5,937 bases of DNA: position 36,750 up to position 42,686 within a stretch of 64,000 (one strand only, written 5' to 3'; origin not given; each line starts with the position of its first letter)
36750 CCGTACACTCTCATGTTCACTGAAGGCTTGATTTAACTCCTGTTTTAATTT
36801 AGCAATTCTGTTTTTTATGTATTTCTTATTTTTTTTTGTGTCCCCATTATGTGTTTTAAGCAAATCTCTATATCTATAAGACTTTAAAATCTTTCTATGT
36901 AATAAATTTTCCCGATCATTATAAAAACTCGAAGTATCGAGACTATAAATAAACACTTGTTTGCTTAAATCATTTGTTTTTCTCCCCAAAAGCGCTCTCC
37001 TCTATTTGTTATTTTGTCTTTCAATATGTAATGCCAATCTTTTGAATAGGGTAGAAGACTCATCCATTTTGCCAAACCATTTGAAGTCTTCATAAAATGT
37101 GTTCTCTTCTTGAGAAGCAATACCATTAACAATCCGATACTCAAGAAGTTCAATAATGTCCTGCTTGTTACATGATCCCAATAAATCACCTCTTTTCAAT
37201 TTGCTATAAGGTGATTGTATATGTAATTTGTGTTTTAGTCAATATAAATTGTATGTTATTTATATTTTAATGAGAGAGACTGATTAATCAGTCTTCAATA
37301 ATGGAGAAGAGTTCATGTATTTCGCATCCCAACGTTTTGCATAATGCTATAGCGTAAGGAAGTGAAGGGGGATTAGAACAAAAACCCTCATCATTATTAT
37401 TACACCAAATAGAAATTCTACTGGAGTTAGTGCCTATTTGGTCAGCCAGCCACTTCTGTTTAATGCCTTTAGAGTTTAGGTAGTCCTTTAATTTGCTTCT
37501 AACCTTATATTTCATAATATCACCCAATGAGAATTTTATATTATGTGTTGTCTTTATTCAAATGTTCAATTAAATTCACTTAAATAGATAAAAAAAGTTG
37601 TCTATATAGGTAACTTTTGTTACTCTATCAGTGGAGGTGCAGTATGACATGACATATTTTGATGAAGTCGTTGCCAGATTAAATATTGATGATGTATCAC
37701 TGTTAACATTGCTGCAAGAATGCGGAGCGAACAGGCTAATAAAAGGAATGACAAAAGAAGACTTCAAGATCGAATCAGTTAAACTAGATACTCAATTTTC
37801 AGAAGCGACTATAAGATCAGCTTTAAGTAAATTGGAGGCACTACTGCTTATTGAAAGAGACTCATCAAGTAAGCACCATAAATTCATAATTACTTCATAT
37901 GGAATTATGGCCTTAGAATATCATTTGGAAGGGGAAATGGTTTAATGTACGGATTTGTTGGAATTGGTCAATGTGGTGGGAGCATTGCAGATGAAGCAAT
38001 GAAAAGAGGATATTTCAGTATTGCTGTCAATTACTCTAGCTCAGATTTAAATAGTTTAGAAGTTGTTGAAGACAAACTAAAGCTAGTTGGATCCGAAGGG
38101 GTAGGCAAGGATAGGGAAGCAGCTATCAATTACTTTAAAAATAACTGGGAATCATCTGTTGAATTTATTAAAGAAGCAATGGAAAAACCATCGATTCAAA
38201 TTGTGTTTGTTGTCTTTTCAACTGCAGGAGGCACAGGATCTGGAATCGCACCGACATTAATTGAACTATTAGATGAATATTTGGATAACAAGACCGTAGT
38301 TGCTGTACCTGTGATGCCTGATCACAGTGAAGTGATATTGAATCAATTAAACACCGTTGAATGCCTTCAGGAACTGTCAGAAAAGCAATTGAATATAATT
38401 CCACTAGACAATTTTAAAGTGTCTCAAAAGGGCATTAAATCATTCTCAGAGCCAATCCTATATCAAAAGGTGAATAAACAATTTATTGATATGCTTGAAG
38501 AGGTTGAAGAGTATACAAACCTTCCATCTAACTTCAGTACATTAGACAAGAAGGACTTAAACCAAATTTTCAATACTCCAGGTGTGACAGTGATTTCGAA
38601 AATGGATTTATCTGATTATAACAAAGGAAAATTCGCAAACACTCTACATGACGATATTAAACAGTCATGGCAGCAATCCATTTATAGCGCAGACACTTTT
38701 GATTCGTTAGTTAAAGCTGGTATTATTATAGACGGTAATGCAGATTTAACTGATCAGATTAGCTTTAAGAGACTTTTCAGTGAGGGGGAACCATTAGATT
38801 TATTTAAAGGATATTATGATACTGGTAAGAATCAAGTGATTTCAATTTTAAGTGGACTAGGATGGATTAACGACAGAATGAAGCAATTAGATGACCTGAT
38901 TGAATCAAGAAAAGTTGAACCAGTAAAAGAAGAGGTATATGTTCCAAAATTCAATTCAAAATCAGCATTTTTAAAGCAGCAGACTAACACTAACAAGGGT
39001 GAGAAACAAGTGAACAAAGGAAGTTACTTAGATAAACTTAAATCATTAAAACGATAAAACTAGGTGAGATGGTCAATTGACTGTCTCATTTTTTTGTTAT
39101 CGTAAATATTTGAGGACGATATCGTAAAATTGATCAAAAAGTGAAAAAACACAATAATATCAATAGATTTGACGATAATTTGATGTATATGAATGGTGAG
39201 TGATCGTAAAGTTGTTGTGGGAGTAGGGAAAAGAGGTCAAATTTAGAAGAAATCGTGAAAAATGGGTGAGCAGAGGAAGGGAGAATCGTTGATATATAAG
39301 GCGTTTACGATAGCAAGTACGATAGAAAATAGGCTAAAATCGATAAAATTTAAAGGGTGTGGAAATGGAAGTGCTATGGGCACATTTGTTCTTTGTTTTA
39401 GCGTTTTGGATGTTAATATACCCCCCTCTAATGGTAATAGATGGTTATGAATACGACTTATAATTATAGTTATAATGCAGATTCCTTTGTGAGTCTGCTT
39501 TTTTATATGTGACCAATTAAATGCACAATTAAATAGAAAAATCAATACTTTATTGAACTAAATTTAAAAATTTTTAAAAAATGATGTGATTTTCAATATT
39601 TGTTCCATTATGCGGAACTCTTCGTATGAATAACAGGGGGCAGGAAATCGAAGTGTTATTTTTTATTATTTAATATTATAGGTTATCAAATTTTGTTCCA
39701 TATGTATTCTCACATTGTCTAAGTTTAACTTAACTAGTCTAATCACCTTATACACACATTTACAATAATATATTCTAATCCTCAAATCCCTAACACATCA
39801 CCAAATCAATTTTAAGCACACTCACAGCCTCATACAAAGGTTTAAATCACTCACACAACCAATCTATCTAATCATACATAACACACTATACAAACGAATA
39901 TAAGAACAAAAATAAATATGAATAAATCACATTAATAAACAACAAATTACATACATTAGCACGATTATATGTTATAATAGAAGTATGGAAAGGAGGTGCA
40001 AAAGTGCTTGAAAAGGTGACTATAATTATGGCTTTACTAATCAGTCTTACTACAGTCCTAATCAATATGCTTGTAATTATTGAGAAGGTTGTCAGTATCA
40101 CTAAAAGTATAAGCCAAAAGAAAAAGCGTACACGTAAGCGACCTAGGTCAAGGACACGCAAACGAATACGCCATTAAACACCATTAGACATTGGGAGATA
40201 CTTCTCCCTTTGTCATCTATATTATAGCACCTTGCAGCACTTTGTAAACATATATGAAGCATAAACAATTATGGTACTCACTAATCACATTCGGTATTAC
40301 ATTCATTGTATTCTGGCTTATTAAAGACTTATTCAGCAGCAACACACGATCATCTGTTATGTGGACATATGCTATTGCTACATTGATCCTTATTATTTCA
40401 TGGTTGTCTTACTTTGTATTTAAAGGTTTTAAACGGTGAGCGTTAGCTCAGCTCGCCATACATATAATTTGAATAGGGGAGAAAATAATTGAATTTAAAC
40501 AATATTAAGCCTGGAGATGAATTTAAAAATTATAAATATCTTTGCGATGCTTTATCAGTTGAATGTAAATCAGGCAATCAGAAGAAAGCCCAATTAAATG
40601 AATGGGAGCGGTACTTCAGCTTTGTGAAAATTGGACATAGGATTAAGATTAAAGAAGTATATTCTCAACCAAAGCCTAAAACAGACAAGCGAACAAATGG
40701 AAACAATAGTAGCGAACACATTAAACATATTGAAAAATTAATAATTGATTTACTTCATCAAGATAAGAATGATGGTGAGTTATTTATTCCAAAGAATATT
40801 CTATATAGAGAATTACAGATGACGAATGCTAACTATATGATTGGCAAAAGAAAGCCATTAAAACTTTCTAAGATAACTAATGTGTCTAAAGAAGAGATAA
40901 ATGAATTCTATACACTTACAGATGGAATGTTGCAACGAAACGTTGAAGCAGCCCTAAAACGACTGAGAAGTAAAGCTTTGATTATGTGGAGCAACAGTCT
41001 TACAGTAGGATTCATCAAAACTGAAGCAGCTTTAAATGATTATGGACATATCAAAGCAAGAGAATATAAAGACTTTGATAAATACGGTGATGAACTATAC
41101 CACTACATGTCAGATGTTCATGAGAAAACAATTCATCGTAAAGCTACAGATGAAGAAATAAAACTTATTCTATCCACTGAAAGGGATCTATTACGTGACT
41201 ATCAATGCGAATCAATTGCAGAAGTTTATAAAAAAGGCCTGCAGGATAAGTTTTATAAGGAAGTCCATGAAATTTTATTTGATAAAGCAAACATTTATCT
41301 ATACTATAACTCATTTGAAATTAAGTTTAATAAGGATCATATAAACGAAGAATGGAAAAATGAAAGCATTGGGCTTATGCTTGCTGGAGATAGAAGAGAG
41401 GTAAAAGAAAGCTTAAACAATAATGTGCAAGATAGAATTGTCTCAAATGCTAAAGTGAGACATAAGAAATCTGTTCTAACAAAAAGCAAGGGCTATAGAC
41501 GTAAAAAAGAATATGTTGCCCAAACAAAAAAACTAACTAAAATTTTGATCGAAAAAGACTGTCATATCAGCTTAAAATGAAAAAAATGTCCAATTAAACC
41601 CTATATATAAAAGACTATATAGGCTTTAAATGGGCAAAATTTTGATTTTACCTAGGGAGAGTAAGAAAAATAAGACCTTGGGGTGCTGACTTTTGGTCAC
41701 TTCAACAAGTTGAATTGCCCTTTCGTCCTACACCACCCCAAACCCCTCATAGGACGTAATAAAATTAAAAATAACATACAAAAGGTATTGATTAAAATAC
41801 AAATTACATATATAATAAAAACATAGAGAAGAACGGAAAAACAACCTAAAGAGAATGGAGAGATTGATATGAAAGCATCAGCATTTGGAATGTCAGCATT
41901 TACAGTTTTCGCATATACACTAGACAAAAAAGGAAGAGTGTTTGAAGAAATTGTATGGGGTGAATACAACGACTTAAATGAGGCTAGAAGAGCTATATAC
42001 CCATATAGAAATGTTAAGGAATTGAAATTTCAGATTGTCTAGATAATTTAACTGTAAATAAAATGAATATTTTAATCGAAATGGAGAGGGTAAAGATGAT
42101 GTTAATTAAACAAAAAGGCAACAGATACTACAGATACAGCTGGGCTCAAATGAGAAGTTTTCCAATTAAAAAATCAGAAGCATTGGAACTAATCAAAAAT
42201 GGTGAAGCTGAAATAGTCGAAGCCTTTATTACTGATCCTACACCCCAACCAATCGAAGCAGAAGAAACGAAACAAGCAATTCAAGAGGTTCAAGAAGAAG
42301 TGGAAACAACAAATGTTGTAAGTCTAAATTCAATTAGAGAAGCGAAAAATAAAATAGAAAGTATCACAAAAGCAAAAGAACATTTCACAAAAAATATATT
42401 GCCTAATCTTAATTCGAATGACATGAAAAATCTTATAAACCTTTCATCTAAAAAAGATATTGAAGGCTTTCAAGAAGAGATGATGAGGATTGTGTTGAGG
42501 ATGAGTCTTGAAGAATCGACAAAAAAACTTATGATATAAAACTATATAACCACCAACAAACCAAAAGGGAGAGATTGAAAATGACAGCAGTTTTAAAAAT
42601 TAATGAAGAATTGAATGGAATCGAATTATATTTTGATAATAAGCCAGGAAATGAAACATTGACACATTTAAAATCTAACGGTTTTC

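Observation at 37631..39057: TubR/TubZ-like (tubulin) segregation module in an SPbeta-like phage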

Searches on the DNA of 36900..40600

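Call 26: search_rna_families(source=window, start=36900, end=40600, threshold=evalue, max_evalue=1)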
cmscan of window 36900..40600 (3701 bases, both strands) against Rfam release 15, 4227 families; matches with E-value up to 1: 3.
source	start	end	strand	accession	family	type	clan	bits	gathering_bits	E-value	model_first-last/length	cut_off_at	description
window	40115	40215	-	RF02892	SR6_antitoxin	Gene; antisense;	-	42.4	55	3.5e-05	1-104/104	no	Bacillus SR6 antitoxin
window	39440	39501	+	RF02495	ohsC_RNA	Gene; antitoxin;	-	26.1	50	0.63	1-77/77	no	Oppression of Hydrophobic ORF by sRNA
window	37798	37887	-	RF02301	TtnuCD25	Gene; snRNA; snoRNA; CD-box;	-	19.2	85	0.96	1-89/89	no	Tetrahymena snoRNA TtnuCD25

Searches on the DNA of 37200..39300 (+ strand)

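Call 6: search_dna_similar(query=window:37200-39300:+, collection=phages, mode=near, max_rows=30)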
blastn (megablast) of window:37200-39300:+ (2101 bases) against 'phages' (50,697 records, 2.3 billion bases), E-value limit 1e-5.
No match.

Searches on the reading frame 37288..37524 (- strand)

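Call 3: search_protein_families(library=pfam, proteins=[window:37288-37524:-], max_evalue=0.1)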
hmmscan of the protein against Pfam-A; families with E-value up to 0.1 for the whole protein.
window:37288-37524:- (78 aa): 5 families
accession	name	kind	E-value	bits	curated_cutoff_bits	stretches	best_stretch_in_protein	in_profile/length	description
PF13443.12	HTH_26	-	4.4e-07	30.5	22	1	11-78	1-63/63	Cro/C1-type HTH DNA-binding domain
PF01381.28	HTH_3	-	0.00011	22.6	23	1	12-72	1-55/55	Helix-turn-helix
PF04814.19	HNF-1_N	-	0.0012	19.8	29.7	1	7-42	121-156/175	Hepatocyte nuclear factor 1 (HNF-1), N terminus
PF12844.13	HTH_19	-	0.032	14.6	30.2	1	11-45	3-37/64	Helix-turn-helix domain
PF24852.1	DUF7726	-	0.068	13.7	26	1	7-38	9-40/73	Domain of unknown function (DUF7726)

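Call 4: search_protein_families(library=phrogs, proteins=[window:37288-37524:-], max_evalue=0.01)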
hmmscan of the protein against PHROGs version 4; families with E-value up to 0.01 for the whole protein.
window:37288-37524:- (78 aa): 9 families
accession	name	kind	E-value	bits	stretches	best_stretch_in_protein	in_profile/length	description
phrog_3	-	transcription regulation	3.6e-09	37.9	1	3-75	84-148/430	transcriptional repressor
phrog_8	-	transcription regulation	3.2e-06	27.8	1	7-73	76-136/346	transcriptional regulator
phrog_296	-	integration and excision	1.9e-05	24.5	1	7-45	227-265/626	DNA transposition protein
phrog_1373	-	transcription regulation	0.00042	21.3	1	6-69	62-119/166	transcriptional regulator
phrog_2967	-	transcription regulation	0.00051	20.7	1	8-44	11-47/225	transcriptional regulator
phrog_1468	-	transcription regulation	0.00067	20.2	1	11-38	11-38/67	transcriptional repressor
phrog_4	-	transcription regulation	0.00074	19.6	1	9-75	138-194/400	transcriptional repressor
phrog_2339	-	DNA, RNA and nucleotide metabolism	0.00095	20.1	1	5-42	23-60/98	HTH DNA binding protein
phrog_18342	-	transcription regulation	0.0021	19.1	1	9-72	20-79/123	transcriptional repressor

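Call 93: search_protein_families(library=padloc, proteins=[window:37288-37524:-], max_evalue=0.01)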
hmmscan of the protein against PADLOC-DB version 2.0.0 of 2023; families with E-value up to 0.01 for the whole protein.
window:37288-37524:- (78 aa): 2 families
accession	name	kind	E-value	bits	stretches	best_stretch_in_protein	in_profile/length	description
PDLC04762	PDC-M64C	-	2.4e-05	22.3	1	5-42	25-62/97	-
PDLC04760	PDC-M64C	-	5.9e-05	21.4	1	7-43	26-62/93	-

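Call 94: search_protein_families(library=ncbifam, proteins=[window:37288-37524:-], max_evalue=0.01)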
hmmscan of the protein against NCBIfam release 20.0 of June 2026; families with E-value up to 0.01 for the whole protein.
window:37288-37524:- (78 aa): 0 families

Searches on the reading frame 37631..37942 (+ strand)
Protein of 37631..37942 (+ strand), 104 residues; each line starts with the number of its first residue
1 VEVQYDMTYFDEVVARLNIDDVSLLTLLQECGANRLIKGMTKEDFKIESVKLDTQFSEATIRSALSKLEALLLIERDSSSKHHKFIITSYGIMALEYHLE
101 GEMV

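Call 3: search_protein_families(library=pfam, proteins=[window:37631-37942:+], max_evalue=0.1)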
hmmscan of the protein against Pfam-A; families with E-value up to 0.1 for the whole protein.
window:37631-37942:+ (104 aa): 2 families
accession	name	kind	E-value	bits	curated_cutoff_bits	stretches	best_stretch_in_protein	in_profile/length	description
PF22381.2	Staph_reg_Sar_Rot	-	0.036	14.6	27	1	16-79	11-63/85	Transcriptional regulator SarA/Rot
PF18308.6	GGA_N-GAT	-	0.064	13.4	25.6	0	33-44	25-36/39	N-terminal extension of GAT domain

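Call 4: search_protein_families(library=phrogs, proteins=[window:37631-37942:+], max_evalue=0.01)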
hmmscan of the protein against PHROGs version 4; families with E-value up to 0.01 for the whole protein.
window:37631-37942:+ (104 aa): 0 families

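Call 11: search_solved_structures(query=window:37649-37942:+, max_evalue=10)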
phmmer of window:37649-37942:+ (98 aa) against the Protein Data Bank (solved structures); distinct sequences matched with E-value up to 10: 5.
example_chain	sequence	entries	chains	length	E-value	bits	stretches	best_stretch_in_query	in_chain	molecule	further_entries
4asn_A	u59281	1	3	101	1.5e-10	44.4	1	2-92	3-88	TUBR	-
4ap8_A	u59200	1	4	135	0.29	14.8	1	8-44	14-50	MOLYBDOPTERIN SYNTHASE CATALYTIC SUBUNIT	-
5mpo_C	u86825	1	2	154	0.38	14.4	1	8-44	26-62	Molybdopterin synthase catalytic subunit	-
7ng0_A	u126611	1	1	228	0.38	14.4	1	16-78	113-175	Nucleoid occlusion protein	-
7nfu_A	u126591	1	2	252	0.49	14.1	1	16-78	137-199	Nucleoid occlusion protein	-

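Call 64: predict_structure(alignment_id=A2)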
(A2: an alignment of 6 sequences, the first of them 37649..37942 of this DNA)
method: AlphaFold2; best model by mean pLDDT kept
length: 98 residues; sequences in the alignment: 6
mean_pLDDT: 81.9   pTM: 0.74
mean pLDDT of the five models: 81.9, 81.8, 81.5, 80.9, 78.6
residues with pLDDT >= 90: 15; 70-90: 74; 50-70: 7; < 50: 2
segments of 3 or more residues with pLDDT < 50: none
pLDDT, mean of each block of 10 residues (from residue 1): 79 89 79 80 78 88 91 79 89 65
secondary structure, 60 per line:
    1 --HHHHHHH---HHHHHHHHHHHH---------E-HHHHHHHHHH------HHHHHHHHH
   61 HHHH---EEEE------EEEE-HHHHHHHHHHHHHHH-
elements in order: H3-9 H13-24 H36-45 H52-64 E68-71 E78-81 H83-97

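Call 68: fold_search(model_id=the predicted structure, library=pdb)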
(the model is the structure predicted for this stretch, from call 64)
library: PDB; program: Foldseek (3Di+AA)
matches with E <= 10: 1475; with E <= 0.001: 1
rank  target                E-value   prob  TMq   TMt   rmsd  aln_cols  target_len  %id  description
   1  4asn_A                5.3e-06  1.00  0.76  0.83   2.7        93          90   34  TubR from Bacillus megaterium pBM400 (released 2012-10-03)
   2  9qbc                  1.2e-03  1.00  0.61  0.57   5.1       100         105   20  Crystal structure of Brachyspira hampsonii PadR (released 2026-03-11)
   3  6qfd_A                1.4e-03  1.00  0.75  0.65   2.2        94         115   18  The complex structure of hsRosR-S4 (vng0258/RosR-S4) (released 2019-07-10)
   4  6h1c_B                1.4e-03  1.00  0.61  0.46   4.3        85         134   20  Structure of Ferric uptake regulator from Pseudomonas aeruginosa with manganese. (released 2019-07-31)
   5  5c8h                  1.4e-03  1.00  0.66  0.62   3.6        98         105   20  Crystal structure of ORC2 C-terminal domain (released 2015-07-08)
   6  1xma_B                1.7e-03  1.00  0.65  0.62   2.7        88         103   24  Structure of a transcriptional regulator from Clostridium thermocellum Cth-833 (released 2004-12-14)
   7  6fai_l                1.9e-03  1.00  0.74  0.27   2.7        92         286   22  Structure of a eukaryotic cytoplasmic pre-40S ribosomal subunit (released 2018-02-28)
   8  3bj6_B                1.9e-03  1.00  0.58  0.40   4.9       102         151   18  Crystal structure of MarR family transcription regulator SP03579 (released 2007-12-18)
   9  3bj6_A                1.9e-03  1.00  0.58  0.40   4.9       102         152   18  Crystal structure of MarR family transcription regulator SP03579 (released 2007-12-18)
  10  6qh0_D                2.2e-03  1.00  0.73  0.64   2.1        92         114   18  The complex structure of hsRosR-S5 (VNG0258H/RosR-S5) (released 2019-07-10)
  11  4lln_D                2.2e-03  1.00  0.62  0.45   3.5        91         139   22  Crystal structure of S. aureus MepR-DNA complex (released 2014-05-14)
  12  6j05_A                2.2e-03  1.00  0.58  0.57   4.2        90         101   18  Structures of two ArsR As(III)-responsive repressors: implications for the mechanism of derepression (released 2019-07-03)
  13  6aht_B                2.3e-03  1.00  0.70  0.63   3.6       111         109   19  Plasmid partitioning protein TubR from Bacillus cereus (released 2019-06-26)
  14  6ez1_A                2.8e-03  1.00  0.71  0.64   2.2        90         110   19  Structure of h. salinarum RosR (vng0258) grown from NaBr (released 2018-08-22)
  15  5ujm_B                2.8e-03  1.00  0.66  0.26   3.6        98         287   20  Structure of the active form of human Origin Recognition Complex and its ATPase motor module (released 2017-02-08)
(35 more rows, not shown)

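Call 93: search_protein_families(library=padloc, proteins=[window:37649-37942:+], max_evalue=0.01)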
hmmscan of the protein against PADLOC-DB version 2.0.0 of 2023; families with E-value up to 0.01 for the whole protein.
window:37649-37942:+ (98 aa): 3 families
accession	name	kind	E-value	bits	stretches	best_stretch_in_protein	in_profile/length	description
PDLC02909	Csa3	-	0.0012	16.7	1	29-90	168-230/237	-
PDLC01848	CARF3--CARF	-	0.0013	16.5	1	27-85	139-189/197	-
PDLC01879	CARF3--CARF_TM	-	0.0039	14.9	1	9-91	152-219/222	-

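Call 94: search_protein_families(library=ncbifam, proteins=[window:37649-37942:+], max_evalue=0.01)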
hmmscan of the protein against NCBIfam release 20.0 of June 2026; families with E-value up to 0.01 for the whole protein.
window:37649-37942:+ (98 aa): 0 families

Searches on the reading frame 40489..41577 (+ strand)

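Call 3: search_protein_families(library=pfam, proteins=[window:40489-41577:+], max_evalue=0.1)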
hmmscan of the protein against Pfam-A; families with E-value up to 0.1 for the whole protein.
window:40489-41577:+ (363 aa): 0 families

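Call 4: search_protein_families(library=phrogs, proteins=[window:40489-41577:+], max_evalue=0.01)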
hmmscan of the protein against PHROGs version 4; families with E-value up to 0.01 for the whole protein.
window:40489-41577:+ (363 aa): 1 family
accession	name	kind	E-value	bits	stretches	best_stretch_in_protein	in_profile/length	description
phrog_36702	-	unknown function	1.5e-84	285.3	1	1-359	12-385/412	-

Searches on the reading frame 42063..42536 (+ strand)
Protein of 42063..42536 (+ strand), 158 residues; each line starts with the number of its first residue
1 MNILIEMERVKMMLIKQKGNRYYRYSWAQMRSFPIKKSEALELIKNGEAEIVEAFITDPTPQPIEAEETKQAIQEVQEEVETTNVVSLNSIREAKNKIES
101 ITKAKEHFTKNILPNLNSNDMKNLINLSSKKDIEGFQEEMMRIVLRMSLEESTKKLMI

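Call 3: search_protein_families(library=pfam, proteins=[window:42063-42536:+], max_evalue=0.1)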
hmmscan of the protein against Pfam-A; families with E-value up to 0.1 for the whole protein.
window:42063-42536:+ (158 aa): 3 families
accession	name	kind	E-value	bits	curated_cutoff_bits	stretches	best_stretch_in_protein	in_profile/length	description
PF02809.26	UIM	-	0.046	14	21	0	138-152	3-17/17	Ubiquitin interaction motif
PF02097.20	Filo_VP35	-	0.055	13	27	1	59-125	167-226/342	Filoviridae VP35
PF03338.20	Pox_J1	-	0.058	13.8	27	1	66-134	24-91/145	Poxvirus J1 protein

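Call 4: search_protein_families(library=phrogs, proteins=[window:42063-42536:+], max_evalue=0.01)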
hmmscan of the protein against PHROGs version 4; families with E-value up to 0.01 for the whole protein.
window:42063-42536:+ (158 aa): 1 family
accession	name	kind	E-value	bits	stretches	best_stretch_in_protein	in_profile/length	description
phrog_15081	-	other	0.0028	18.7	1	10-131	3-121/124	peptidase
